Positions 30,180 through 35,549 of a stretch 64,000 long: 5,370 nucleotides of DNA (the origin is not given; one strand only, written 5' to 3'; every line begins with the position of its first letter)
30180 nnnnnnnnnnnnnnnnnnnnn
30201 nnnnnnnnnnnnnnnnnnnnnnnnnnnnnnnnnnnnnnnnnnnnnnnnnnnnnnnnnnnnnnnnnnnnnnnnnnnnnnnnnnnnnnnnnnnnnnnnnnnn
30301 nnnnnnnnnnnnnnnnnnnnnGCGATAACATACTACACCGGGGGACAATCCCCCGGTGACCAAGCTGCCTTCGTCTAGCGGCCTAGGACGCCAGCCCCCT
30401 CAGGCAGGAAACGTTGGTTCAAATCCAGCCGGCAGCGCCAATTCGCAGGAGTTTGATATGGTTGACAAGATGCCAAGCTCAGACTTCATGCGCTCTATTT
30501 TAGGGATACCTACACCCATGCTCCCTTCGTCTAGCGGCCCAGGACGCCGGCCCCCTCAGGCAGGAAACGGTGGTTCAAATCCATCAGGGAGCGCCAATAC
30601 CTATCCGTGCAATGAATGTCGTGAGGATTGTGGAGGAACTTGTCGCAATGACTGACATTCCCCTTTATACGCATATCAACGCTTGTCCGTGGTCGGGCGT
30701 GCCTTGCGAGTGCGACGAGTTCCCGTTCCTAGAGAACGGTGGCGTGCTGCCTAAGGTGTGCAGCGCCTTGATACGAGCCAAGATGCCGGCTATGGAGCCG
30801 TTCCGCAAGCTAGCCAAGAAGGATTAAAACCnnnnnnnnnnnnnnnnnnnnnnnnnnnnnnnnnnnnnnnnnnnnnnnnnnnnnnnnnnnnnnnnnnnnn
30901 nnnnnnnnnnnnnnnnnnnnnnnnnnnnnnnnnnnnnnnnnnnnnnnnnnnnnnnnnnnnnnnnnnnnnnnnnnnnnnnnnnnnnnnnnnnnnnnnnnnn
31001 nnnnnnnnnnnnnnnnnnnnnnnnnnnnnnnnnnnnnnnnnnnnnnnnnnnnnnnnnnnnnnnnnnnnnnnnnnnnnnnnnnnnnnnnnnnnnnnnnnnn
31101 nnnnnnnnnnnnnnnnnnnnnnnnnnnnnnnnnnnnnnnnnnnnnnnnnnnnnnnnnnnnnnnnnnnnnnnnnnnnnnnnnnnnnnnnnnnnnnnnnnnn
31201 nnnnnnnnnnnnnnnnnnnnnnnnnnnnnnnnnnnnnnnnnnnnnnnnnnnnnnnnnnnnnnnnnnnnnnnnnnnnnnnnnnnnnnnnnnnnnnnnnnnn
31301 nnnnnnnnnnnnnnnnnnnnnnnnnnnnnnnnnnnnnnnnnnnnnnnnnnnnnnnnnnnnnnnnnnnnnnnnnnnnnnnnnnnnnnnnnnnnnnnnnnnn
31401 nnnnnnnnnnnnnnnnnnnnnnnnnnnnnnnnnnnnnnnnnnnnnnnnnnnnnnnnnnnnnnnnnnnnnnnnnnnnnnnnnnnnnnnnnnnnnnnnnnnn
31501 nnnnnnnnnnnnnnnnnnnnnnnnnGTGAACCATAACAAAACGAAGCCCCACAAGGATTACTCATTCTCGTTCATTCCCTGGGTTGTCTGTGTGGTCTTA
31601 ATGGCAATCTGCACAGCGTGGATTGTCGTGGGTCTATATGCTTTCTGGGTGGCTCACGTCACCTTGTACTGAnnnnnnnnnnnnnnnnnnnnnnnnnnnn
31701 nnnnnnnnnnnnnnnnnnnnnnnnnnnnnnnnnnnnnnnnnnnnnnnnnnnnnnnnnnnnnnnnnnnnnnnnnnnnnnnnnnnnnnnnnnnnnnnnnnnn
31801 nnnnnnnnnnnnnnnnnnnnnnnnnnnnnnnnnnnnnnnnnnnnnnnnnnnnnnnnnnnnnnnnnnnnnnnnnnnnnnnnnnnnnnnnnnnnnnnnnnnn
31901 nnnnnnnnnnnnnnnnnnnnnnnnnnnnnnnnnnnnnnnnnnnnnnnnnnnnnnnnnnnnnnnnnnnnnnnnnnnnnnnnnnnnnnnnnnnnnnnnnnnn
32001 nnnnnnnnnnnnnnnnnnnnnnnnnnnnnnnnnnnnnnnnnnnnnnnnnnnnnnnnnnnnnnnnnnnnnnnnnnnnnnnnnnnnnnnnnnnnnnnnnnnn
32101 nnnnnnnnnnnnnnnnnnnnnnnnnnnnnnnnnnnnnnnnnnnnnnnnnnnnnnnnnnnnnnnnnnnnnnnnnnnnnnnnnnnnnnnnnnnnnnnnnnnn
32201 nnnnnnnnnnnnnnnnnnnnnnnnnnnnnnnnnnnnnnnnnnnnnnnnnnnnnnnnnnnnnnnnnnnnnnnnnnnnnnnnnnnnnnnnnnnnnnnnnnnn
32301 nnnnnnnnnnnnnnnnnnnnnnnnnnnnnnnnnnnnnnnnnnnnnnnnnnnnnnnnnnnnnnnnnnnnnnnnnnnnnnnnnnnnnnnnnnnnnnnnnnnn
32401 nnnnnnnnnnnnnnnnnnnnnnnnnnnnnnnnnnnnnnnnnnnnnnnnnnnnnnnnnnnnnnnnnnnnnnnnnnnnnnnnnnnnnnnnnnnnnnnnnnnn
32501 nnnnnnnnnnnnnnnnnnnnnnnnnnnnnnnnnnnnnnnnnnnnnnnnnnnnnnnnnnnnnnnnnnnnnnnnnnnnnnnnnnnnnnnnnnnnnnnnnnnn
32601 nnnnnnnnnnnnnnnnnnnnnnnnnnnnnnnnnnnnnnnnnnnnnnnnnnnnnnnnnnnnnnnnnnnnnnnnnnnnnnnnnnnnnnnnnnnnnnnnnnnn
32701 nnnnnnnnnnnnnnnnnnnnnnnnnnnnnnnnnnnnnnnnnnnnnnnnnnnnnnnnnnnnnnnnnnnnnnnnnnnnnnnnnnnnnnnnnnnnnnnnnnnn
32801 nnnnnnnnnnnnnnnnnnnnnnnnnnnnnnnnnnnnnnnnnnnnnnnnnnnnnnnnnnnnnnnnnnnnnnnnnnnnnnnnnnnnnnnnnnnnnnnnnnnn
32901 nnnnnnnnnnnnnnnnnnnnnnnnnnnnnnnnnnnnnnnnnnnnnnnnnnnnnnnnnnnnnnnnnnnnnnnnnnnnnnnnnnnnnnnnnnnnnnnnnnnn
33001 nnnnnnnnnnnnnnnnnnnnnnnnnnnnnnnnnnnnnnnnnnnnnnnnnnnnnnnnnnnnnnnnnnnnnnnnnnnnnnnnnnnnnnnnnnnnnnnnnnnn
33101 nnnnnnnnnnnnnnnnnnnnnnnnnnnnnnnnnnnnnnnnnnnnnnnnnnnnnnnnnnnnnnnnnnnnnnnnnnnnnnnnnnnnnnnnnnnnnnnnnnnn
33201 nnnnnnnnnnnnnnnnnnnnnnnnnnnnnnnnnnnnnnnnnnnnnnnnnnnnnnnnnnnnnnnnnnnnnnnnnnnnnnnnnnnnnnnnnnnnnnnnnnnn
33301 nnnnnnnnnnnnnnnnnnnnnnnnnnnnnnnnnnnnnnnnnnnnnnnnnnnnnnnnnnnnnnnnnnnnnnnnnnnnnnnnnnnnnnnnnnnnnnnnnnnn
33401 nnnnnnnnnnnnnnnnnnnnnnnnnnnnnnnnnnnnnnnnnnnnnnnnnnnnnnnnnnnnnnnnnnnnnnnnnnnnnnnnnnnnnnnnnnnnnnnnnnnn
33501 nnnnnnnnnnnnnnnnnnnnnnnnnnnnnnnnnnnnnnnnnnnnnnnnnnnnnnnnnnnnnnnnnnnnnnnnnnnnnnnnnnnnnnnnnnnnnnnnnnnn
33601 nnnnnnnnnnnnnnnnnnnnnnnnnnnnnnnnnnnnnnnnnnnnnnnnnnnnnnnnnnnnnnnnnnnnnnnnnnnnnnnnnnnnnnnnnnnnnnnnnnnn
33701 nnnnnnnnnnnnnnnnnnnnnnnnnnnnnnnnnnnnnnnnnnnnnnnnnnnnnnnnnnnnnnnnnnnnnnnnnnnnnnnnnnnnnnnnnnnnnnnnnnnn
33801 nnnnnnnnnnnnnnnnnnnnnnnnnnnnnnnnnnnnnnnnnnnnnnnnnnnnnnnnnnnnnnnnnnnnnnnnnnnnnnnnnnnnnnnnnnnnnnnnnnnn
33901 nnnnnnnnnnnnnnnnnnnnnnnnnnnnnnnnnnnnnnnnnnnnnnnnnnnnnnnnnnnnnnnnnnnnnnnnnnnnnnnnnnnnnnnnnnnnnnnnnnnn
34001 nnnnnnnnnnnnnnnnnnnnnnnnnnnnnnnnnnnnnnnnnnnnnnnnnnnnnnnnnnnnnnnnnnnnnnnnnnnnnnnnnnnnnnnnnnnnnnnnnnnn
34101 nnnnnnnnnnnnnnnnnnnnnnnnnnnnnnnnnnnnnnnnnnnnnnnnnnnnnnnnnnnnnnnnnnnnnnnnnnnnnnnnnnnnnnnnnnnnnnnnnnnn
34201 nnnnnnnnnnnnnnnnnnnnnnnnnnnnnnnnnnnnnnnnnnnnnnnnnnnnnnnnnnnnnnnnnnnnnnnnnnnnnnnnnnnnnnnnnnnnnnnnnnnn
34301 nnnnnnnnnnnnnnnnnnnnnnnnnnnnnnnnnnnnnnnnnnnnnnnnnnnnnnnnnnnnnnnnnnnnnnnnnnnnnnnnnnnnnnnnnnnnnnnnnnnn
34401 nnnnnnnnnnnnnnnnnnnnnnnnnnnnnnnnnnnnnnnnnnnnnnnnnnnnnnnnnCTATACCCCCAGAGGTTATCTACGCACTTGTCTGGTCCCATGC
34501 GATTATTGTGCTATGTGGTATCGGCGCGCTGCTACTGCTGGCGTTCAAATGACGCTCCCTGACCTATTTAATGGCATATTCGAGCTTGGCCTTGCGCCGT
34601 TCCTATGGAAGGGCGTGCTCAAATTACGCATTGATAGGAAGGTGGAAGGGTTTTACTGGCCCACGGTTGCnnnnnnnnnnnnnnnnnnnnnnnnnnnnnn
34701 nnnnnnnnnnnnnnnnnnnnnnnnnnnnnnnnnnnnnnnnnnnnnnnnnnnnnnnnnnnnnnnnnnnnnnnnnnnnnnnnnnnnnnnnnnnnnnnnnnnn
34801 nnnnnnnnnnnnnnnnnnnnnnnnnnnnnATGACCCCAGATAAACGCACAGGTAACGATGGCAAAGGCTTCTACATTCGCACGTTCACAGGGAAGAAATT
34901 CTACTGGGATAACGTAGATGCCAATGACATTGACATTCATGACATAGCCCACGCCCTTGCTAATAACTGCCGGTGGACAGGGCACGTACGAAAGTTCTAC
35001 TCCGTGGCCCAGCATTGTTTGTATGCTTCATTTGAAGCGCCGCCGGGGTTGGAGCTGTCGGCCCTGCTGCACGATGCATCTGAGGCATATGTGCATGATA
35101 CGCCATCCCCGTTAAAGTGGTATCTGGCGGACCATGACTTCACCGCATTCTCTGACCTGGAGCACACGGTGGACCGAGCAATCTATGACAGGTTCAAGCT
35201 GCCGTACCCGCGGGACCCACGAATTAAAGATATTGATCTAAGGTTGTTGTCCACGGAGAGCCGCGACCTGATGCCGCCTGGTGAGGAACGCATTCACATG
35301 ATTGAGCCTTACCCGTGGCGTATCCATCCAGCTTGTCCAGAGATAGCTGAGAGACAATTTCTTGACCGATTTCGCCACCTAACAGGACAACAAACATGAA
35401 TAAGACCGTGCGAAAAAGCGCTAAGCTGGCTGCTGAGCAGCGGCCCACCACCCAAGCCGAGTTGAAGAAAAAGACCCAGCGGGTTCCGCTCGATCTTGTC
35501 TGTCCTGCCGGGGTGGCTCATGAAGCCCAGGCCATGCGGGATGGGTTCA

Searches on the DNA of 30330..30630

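Call 89: search_rna_families(source=window, start=30330, end=30630, threshold=gathering, show_alignments=2)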
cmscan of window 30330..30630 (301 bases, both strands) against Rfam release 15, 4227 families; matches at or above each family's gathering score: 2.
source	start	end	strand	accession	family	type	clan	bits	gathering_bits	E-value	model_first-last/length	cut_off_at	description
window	30520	30593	+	RF00005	tRNA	Gene; tRNA;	CL00001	39.5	29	3.7e-07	1-71/71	no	tRNA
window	30364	30437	+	RF00005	tRNA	Gene; tRNA;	CL00001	33.1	29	2.1e-05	1-71/71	no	tRNA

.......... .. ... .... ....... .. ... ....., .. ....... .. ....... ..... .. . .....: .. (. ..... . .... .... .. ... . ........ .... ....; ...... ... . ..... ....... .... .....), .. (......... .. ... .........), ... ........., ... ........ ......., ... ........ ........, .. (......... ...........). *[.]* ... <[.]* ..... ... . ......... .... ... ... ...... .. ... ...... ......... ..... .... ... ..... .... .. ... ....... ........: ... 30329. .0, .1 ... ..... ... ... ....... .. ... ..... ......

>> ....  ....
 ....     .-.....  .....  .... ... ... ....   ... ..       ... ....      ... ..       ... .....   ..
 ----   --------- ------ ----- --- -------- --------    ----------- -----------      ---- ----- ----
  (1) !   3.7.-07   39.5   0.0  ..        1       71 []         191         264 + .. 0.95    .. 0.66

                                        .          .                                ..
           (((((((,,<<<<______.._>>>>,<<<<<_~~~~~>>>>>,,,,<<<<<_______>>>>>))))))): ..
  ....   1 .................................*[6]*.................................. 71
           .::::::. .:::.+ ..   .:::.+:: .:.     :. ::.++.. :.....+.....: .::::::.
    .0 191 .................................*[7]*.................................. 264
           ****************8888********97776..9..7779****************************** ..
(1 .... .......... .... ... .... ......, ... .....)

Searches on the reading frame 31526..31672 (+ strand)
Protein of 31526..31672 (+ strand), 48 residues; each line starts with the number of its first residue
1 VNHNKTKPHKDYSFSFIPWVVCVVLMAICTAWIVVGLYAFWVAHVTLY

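Call 59: search_protein_families(library=pfam, proteins=[window:31526-31672:+], max_evalue=0.05)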
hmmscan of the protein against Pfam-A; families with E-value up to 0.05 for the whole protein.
window:31526-31672:+ (48 aa): 1 family
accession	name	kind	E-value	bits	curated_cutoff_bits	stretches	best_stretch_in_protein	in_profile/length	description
PF23906.1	DUF7248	-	0.014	15.9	27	1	11-39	7-35/58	Family of unknown function (DUF7248)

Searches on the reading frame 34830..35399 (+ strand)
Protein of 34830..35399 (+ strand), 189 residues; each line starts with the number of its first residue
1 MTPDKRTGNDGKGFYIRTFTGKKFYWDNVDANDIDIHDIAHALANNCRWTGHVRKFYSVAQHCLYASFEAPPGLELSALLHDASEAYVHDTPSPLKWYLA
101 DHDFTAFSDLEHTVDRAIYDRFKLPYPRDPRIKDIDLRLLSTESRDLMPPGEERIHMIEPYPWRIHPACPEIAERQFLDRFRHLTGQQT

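Call 59: search_protein_families(library=pfam, proteins=[window:34830-35399:+], max_evalue=0.05)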
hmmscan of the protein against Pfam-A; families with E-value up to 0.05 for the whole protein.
window:34830-35399:+ (189 aa): 1 family
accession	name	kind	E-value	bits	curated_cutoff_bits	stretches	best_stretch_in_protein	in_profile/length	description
PF12917.13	YfbR-like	-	0.022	14.9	25.9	1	76-119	59-101/182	5'-deoxynucleotidase YfbR-like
